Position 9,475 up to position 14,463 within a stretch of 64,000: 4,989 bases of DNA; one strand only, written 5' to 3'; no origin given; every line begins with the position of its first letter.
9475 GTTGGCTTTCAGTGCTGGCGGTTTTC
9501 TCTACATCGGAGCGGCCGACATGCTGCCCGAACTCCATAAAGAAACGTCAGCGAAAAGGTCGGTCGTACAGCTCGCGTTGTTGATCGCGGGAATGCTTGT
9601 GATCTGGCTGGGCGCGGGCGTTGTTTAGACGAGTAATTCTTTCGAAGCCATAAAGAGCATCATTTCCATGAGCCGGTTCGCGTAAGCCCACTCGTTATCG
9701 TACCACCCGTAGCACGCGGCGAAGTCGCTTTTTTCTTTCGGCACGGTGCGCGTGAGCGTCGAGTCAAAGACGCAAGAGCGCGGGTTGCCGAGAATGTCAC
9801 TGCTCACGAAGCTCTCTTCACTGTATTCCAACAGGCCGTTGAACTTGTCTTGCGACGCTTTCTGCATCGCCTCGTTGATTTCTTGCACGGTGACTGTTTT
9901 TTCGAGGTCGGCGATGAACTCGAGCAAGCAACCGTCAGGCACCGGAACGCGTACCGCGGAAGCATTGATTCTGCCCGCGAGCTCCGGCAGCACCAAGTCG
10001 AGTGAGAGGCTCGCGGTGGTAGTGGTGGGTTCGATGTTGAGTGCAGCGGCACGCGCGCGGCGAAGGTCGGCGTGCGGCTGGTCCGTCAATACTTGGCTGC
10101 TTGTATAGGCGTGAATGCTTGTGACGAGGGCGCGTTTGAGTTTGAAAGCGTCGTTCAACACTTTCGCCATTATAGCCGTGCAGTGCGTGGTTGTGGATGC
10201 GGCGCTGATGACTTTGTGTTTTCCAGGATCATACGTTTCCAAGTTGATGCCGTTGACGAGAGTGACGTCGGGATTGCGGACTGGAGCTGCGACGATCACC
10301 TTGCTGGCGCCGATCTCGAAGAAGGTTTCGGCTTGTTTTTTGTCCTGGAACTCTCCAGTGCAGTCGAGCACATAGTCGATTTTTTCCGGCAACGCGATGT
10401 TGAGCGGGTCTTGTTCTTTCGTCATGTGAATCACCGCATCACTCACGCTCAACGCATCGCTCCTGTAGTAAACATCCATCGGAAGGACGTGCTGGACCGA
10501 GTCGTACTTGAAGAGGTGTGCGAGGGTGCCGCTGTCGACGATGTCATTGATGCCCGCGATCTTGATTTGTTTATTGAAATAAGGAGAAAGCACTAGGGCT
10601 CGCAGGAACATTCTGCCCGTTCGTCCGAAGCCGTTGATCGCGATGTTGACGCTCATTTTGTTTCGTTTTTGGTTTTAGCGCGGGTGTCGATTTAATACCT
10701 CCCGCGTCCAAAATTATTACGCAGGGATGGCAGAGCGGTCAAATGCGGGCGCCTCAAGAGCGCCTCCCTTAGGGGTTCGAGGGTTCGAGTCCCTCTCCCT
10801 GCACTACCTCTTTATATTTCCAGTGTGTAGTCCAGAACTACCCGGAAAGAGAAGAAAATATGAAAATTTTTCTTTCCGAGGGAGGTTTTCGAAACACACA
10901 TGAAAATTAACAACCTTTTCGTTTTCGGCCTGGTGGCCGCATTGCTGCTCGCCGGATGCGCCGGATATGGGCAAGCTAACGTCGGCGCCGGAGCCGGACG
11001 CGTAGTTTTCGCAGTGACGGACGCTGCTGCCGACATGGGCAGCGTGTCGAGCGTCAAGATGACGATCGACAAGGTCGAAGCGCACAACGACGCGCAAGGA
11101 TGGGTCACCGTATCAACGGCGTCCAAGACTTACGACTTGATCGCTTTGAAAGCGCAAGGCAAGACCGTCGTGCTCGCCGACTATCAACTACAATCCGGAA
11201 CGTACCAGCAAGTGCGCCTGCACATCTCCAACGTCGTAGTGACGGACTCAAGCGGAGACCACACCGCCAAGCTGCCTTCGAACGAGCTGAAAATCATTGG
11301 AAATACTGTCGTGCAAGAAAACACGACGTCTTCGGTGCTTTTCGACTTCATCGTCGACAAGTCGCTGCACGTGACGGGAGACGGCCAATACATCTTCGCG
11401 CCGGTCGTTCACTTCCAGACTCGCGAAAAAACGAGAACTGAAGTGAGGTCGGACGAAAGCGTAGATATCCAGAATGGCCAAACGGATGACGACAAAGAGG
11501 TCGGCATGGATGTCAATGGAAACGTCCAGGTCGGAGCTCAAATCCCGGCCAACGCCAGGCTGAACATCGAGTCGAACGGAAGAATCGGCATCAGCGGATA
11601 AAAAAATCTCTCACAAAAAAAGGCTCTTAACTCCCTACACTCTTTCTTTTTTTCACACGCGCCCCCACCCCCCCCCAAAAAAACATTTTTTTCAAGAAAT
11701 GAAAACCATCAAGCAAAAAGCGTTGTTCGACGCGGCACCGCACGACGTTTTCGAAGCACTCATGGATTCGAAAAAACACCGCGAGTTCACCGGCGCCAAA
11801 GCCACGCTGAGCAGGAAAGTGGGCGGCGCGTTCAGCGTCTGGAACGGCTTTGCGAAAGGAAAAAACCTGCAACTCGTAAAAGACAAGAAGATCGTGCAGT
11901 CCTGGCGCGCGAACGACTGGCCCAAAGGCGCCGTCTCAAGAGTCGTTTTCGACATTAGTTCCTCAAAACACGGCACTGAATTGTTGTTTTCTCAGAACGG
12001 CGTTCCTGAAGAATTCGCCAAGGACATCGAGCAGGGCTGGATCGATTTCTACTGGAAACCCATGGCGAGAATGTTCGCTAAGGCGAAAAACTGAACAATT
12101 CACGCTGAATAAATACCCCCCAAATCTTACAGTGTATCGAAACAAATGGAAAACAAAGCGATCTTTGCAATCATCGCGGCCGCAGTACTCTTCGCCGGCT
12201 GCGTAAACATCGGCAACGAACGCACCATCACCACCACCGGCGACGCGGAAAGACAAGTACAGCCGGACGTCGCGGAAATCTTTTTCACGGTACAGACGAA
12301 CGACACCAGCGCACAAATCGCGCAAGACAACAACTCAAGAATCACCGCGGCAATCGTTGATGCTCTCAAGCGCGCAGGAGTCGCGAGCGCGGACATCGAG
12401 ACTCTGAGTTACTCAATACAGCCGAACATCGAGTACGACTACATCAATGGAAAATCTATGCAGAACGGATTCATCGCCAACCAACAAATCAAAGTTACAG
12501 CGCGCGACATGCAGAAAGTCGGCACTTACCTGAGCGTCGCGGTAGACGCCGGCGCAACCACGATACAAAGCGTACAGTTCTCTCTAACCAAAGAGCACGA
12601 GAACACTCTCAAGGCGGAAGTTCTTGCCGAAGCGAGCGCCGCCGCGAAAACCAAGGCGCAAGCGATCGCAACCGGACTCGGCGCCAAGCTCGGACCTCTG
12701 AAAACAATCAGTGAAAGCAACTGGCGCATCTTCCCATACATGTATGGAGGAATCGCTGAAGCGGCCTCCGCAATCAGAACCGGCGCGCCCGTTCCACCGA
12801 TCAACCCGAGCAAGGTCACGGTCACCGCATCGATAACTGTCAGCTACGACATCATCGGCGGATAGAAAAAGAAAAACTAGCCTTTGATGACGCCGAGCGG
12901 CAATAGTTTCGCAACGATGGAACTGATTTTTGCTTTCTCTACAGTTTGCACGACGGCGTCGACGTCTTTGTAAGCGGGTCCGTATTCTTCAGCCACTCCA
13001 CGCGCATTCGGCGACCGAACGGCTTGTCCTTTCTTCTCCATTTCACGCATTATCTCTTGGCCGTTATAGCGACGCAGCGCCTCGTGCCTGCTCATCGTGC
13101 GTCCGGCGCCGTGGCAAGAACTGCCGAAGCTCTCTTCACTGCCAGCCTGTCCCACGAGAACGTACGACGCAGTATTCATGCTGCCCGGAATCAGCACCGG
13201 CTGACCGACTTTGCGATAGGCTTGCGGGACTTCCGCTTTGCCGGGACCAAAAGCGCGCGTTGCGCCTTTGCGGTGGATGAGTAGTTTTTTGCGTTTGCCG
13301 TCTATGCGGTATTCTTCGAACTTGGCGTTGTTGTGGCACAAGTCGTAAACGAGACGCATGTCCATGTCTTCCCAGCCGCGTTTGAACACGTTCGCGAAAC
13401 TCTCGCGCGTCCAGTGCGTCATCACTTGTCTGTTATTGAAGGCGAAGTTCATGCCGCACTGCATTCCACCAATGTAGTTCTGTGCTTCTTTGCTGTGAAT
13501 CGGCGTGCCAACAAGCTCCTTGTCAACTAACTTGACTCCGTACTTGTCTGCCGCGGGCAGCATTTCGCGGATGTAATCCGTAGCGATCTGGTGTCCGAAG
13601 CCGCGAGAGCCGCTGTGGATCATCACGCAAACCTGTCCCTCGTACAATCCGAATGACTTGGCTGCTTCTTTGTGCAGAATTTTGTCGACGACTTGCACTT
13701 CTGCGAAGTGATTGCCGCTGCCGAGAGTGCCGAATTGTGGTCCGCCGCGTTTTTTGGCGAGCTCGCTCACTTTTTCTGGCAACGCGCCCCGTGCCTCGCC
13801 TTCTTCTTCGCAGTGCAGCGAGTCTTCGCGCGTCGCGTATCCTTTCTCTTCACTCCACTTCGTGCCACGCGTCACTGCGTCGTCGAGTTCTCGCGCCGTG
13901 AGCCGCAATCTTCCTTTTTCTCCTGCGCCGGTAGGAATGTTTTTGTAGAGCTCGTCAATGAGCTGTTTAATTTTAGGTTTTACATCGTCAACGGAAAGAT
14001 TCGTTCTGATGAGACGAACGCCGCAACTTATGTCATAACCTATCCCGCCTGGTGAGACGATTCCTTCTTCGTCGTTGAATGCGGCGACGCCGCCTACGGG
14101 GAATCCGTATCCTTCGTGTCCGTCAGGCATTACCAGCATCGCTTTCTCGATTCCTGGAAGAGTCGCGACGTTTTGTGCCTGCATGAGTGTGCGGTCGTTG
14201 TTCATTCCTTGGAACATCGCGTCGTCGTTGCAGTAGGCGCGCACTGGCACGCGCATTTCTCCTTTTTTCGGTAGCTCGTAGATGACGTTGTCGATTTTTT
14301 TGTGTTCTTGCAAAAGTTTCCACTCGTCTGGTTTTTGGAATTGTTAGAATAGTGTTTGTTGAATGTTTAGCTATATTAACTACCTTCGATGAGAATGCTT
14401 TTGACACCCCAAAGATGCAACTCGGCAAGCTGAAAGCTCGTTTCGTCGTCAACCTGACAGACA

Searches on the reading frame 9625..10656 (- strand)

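Call 14: search_protein_families(library=pfam, max_evalue=0.0001, proteins=[window:9625-10656:-])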
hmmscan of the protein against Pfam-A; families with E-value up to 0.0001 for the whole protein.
window:9625-10656:- (343 aa): 2 families
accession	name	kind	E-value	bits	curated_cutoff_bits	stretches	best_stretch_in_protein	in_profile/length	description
PF02800.25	Gp_dh_C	-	7e-47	159.4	24.4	1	162-309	3-151/158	Glyceraldehyde 3-phosphate dehydrogenase, C-terminal domain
PF00044.30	Gp_dh_N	-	1.6e-24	86.6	31.7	1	3-106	1-101/101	Glyceraldehyde 3-phosphate dehydrogenase, NAD binding domain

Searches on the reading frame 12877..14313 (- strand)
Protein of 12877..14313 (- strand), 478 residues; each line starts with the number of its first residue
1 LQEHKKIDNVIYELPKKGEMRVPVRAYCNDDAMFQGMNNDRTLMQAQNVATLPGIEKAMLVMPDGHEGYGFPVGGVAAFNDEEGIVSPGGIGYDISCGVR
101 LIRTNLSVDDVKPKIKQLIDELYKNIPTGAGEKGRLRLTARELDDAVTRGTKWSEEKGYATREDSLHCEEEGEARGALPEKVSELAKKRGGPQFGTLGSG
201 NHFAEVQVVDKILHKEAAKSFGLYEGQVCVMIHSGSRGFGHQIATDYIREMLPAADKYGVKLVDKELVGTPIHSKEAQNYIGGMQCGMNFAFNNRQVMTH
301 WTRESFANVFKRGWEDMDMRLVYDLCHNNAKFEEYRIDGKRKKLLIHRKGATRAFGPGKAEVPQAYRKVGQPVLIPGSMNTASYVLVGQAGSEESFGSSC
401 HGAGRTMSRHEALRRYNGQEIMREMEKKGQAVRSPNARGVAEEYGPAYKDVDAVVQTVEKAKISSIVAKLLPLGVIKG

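Call 14: search_protein_families(library=pfam, max_evalue=0.0001, proteins=[window:12877-14313:-])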
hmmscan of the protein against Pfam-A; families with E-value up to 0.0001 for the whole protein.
window:12877-14313:- (478 aa): 1 family
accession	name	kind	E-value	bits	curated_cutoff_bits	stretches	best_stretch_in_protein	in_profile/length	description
PF01139.22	RtcB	-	3.4e-170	567.3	27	1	45-478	1-426/426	tRNA-splicing ligase RtcB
